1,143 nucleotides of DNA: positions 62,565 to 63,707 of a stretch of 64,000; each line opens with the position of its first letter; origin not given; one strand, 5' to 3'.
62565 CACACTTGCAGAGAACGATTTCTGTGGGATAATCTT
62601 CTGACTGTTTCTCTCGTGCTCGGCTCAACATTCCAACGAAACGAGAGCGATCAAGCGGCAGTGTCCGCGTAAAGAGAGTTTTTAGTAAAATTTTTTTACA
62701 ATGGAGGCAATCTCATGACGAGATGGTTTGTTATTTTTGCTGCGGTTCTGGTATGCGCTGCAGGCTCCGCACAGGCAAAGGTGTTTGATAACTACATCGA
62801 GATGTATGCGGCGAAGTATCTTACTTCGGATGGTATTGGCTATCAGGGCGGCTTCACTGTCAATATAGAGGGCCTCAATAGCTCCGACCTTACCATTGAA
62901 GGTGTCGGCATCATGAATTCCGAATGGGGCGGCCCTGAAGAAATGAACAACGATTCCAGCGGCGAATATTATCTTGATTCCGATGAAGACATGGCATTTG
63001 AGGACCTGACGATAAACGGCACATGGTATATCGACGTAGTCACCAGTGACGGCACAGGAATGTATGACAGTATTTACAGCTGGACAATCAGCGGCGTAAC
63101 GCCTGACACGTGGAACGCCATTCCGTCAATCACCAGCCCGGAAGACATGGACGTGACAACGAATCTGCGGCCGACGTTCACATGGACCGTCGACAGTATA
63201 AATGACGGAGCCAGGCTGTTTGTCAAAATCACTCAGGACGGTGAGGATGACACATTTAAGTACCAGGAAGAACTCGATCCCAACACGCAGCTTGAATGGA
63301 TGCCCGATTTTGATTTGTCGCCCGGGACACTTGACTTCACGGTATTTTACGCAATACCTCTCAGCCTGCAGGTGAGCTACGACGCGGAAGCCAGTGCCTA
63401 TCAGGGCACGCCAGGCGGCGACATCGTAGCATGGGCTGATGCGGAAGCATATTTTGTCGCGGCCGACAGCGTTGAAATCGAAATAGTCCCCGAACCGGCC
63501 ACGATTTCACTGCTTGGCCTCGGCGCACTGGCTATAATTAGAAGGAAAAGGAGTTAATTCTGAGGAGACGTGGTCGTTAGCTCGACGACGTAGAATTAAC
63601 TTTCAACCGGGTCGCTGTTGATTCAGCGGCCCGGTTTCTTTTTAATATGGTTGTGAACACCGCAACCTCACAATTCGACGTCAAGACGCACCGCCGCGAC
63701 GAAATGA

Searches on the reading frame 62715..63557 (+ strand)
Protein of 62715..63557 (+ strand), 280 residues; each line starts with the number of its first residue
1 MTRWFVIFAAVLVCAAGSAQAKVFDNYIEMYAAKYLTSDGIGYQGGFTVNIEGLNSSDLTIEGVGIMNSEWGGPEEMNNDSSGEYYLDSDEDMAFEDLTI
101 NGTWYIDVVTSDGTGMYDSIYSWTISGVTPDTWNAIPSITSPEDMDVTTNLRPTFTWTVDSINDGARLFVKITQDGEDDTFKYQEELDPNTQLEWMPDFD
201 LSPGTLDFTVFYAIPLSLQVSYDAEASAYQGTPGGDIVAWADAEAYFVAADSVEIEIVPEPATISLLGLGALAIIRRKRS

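Call 54: find_encoding_contigs(protein=window:62715-63557:+, flank=10000, max_places=3)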
Protein window:62715-63557:+ (280 aa): 1 contig read that carries it; 1 place shown.
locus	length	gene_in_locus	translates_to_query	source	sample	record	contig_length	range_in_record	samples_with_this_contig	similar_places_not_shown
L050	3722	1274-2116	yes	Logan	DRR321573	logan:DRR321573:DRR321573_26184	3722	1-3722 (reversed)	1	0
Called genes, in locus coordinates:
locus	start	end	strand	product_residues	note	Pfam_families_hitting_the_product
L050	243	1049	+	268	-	-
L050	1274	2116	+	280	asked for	PF07589:PEP_exosort_dom (weak)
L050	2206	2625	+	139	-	PF01894:YjbQ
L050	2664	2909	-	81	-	-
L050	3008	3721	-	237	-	?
